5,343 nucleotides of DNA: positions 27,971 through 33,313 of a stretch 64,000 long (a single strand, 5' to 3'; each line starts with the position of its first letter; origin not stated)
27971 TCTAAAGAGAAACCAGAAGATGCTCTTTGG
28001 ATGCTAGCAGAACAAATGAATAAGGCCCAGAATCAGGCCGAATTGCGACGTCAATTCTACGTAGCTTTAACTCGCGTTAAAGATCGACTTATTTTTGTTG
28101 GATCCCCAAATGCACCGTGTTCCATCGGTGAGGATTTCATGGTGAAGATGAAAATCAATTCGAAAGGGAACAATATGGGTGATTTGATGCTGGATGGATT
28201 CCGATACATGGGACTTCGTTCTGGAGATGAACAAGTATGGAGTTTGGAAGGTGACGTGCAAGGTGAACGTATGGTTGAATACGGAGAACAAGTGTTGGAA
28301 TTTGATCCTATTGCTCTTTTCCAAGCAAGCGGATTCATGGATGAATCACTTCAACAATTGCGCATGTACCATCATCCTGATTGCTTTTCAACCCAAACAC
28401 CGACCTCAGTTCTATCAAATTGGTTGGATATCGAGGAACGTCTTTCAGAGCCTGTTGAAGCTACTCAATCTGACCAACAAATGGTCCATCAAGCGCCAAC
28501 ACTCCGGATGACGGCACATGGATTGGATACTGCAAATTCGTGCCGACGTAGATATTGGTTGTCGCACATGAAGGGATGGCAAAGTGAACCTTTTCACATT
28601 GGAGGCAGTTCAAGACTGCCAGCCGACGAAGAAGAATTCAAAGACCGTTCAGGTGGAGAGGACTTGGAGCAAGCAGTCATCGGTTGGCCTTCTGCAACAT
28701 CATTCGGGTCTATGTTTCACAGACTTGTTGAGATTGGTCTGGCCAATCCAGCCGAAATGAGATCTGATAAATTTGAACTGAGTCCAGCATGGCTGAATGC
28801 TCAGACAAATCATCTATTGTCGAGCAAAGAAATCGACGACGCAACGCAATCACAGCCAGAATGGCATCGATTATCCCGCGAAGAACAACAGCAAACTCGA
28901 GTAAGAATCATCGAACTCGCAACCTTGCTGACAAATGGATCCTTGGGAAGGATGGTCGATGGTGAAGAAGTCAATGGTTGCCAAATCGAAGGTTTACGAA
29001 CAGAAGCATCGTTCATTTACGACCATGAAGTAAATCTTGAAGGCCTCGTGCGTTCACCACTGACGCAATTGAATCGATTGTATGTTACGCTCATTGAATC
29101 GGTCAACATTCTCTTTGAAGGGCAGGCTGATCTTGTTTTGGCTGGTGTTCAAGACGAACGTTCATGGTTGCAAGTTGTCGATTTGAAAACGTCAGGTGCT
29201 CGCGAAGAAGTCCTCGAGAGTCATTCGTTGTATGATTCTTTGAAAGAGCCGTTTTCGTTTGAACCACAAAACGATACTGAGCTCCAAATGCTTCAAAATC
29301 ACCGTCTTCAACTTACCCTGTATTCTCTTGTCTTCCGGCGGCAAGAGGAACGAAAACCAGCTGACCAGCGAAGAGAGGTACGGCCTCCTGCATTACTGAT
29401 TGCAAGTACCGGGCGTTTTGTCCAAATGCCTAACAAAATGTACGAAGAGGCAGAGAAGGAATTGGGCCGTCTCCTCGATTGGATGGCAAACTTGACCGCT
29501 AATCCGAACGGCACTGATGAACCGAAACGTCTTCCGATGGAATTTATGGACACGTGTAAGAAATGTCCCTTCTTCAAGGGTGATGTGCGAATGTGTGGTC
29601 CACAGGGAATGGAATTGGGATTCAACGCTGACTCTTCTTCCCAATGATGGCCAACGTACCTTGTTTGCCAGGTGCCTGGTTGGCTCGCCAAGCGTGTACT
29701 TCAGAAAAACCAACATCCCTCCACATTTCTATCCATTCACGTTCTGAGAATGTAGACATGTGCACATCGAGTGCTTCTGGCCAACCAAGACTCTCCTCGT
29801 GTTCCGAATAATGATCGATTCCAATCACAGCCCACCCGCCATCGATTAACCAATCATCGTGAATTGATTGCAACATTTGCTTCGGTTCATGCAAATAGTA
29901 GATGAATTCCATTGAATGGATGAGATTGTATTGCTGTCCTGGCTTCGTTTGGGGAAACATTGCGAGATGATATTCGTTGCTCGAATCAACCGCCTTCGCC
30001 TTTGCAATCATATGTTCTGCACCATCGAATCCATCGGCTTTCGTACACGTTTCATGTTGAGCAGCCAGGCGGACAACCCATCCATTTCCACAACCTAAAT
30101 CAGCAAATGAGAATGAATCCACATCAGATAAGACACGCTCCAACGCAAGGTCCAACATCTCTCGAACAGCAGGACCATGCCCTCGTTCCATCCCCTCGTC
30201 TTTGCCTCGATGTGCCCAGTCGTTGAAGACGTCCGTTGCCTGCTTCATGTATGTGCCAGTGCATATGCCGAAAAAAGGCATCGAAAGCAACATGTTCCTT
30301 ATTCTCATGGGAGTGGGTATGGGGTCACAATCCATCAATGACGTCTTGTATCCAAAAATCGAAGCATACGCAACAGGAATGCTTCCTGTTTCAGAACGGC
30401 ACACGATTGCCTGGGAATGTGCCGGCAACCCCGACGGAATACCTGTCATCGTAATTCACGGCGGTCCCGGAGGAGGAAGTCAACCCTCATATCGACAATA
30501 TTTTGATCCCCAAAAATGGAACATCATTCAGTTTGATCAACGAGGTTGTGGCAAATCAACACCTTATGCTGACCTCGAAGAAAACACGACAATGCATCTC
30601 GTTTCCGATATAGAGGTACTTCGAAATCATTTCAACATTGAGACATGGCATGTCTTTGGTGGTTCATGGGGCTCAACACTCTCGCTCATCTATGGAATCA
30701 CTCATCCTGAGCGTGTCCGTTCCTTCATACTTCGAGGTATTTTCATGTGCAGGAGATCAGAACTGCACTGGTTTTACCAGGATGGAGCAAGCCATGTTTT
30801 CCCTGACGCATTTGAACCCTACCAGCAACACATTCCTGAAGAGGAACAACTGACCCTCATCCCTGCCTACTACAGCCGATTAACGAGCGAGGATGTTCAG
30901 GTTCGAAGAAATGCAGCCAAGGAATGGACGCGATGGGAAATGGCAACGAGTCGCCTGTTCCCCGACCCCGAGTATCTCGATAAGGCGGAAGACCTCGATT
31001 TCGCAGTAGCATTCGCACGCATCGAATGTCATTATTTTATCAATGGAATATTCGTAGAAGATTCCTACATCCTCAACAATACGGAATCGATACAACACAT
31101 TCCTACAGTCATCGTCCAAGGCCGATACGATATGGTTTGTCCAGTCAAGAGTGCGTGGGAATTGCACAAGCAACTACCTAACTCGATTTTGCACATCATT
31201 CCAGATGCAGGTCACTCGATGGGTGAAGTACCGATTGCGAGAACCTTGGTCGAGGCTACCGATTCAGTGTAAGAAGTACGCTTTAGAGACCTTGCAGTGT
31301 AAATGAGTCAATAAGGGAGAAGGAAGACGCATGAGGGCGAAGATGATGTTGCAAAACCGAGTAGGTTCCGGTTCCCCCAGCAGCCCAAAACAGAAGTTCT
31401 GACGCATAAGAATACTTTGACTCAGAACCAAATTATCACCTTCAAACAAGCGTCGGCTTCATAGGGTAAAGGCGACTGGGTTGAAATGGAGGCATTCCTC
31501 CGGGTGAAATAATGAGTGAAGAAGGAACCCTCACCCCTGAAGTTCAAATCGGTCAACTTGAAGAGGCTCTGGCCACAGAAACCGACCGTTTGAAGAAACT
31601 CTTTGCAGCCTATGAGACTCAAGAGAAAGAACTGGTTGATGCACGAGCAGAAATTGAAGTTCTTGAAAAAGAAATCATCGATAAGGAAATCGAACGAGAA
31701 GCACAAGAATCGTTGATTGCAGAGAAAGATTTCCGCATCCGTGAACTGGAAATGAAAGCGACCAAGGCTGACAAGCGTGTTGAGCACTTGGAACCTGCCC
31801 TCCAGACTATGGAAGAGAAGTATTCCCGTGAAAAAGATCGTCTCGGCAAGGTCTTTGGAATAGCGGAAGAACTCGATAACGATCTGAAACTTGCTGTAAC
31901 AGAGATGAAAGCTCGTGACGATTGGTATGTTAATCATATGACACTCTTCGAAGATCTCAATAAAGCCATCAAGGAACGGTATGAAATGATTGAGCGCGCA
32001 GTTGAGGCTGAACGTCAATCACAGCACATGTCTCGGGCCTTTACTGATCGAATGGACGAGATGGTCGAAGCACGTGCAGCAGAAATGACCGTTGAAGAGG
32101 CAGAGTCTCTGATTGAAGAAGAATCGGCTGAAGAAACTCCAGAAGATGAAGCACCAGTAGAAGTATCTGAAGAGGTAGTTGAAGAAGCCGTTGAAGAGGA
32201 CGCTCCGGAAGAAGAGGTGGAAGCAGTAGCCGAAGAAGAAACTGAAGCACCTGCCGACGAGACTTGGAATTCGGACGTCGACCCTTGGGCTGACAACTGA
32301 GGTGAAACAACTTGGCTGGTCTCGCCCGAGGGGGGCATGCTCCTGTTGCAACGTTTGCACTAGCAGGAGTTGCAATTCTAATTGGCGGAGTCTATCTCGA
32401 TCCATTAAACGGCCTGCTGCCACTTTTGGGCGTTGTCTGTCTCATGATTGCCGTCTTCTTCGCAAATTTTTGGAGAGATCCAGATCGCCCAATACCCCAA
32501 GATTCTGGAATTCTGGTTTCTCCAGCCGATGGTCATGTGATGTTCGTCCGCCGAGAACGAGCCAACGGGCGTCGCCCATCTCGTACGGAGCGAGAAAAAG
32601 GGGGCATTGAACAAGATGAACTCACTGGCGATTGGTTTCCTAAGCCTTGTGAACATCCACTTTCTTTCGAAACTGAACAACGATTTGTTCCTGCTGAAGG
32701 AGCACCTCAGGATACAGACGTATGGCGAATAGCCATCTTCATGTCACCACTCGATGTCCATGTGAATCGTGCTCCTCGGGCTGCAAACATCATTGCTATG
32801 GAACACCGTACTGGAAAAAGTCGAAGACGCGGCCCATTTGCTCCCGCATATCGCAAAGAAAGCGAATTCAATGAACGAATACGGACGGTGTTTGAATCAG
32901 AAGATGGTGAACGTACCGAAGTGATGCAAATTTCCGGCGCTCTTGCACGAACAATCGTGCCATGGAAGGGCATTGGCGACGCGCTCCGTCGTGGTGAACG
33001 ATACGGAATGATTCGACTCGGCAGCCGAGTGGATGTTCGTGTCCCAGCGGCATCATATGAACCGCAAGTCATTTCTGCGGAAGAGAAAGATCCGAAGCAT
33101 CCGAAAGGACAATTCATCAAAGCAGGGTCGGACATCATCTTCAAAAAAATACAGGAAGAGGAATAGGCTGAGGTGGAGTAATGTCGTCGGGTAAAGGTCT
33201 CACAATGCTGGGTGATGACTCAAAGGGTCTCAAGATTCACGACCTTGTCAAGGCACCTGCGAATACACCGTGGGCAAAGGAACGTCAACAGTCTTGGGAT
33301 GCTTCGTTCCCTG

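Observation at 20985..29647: Bacterial-type AddAB/AdnAB-like helicase-nuclease operon in an archaeal genome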

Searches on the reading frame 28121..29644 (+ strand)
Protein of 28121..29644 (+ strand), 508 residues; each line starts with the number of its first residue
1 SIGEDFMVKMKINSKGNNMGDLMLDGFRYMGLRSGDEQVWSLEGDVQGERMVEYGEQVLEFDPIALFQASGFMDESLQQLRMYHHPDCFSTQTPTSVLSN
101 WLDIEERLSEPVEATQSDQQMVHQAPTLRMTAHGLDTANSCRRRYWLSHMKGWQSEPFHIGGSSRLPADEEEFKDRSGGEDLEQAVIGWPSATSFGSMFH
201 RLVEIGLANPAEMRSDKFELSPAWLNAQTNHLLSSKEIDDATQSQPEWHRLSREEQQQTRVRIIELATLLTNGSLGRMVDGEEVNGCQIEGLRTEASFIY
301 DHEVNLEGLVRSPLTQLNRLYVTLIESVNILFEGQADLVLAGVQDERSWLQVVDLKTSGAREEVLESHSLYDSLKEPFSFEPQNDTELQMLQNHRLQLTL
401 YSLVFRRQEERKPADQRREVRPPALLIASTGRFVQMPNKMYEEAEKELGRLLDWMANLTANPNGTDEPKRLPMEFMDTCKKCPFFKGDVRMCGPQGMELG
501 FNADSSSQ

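Call 73: predict_structure(alignment_id=A5)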
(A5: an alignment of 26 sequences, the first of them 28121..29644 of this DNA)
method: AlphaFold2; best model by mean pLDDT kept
length: 508 residues; sequences in the alignment: 26
mean_pLDDT: 79.5   pTM: 0.69
mean pLDDT of the five models: 79.5, 77.2, 77.2, 76.6, 76.2
residues with pLDDT >= 90: 190; 70-90: 181; 50-70: 106; < 50: 31
segments of 3 or more residues with pLDDT < 50: 85-96, 158-167, 505-508
pLDDT, mean of each block of 10 residues (from residue 1): 71 59 69 75 78 71 71 60 47 48 63 57 86 87 87 55 47 54 60 91 92 71 81 94 89 91 96 93 91 90 87 58 86 93 92 93 86 90 95 95 94 90 96 97 96 91 84 86 77 86 52
secondary structure, 60 per line:
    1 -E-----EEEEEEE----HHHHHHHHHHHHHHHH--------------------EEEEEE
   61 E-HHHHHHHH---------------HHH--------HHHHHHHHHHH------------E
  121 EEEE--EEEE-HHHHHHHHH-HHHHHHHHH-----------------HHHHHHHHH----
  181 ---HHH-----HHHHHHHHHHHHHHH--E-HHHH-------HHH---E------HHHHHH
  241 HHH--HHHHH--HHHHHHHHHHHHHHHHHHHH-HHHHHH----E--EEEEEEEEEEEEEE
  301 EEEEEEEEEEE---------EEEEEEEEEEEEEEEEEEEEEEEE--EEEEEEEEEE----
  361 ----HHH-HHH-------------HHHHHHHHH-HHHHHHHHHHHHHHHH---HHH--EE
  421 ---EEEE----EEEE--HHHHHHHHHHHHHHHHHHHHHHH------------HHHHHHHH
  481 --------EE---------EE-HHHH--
elements in order: E8-14 H19-34 E55-61 H63-70 H97-107 E120-124 E127-130 H132-140 H142-150 H168-176 H192-206 H211-214 H235-243 H246-250 H253-272 H274-279 E287-311 E321-344 E347-356 H385-393 H395-410 E424-427 E432-435 H438-460 H473-480 H503-506

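Call 78: fold_search(model_id=the predicted structure, library=pdb)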
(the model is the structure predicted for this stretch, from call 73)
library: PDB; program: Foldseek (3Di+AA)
matches with E <= 10: 154; with E <= 0.001: 3
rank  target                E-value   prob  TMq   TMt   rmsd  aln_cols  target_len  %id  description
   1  5ean_A                3.2e-05  1.00  0.32  0.18   9.2       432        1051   14  Crystal structure of Dna2 in complex with a 5' overhang DNA (released 2015-11-18)
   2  4cej_A                6.5e-05  1.00  0.24  0.12  15.7       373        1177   11  Crystal structure of AddAB-DNA-ADPNP complex at 3 Angstrom resolution (released 2014-03-12)
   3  5eax_A                1.7e-04  1.00  0.31  0.17  11.9       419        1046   15  Crystal structure of Dna2 in complex with an ssDNA (released 2015-11-18)
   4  9olf_s                2.3e-03  0.44  0.11  0.13  21.1       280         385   10  Membrane-associated human mitoribosome in complex with TACO1 (released 2026-02-18)
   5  4cej_B                3.9e-03  0.97  0.25  0.13   9.0       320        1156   12  Crystal structure of AddAB-DNA-ADPNP complex at 3 Angstrom resolution (released 2014-03-12)
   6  4ceh_B                4.1e-03  0.99  0.26  0.13   9.1       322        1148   11  Crystal structure of AddAB with a forked DNA substrate (released 2014-03-12)
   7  4cei_B                6.6e-03  0.97  0.28  0.14  12.1       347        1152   10  Crystal structure of ADPNP-bound AddAB with a forked DNA substrate (released 2014-03-12)
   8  6vlz_s                7.8e-03  0.33  0.11  0.13  20.0       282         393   10  Structure of the human mitochondrial ribosome-EF-G1 complex (ClassI) (released 2020-08-05)
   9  9uwh_s                8.8e-03  0.30  0.11  0.13  21.1       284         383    9  human mitoribosome trapped by retapamulin (released 2025-10-29)
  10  3u44_B                1.1e-02  0.90  0.25  0.13  12.7       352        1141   12  Crystal structure of AddAB-DNA complex (released 2012-03-21)
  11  3u4q_B                1.2e-02  0.89  0.25  0.13  12.6       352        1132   11  Structure of AddAB-DNA complex at 2.8 angstroms (released 2012-03-21)
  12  7mi5_A                1.7e-02  0.57  0.16  0.15  14.5       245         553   16  Asymmetrical PAM-Non PAM prespacer bound Cas4/Cas1/Cas2 complex (released 2021-11-17)
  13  4v1a_w                2.4e-02  0.20  0.11  0.13  20.2       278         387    8  Structure of the large subunit of the mammalian mitoribosome, part 2 of 2 (released 2014-10-08)
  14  6zm5_s                3.1e-02  0.21  0.12  0.14  20.8       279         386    8  Human mitochondrial ribosome in complex with OXA1L, mRNA, A/A tRNA, P/P tRNA and nascent polypeptide (released 2021-01-13)
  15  7mi4_A                4.1e-02  0.75  0.16  0.15   6.3       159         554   19  Symmetrical PAM-PAM prespacer bound Cas4/Cas1/Cas2 complex (released 2021-11-17)
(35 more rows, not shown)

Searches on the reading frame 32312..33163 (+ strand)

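Call 12: search_protein_families(library=pfam, proteins=[window:32312-33163:+], max_evalue=0.001)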
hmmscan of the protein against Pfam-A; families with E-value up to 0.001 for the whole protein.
window:32312-33163:+ (284 aa): 1 family
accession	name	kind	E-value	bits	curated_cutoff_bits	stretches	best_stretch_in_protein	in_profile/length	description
PF02666.20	PS_Dcarbxylase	-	1.3e-33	116.8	22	1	48-275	3-196/198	Phosphatidylserine decarboxylase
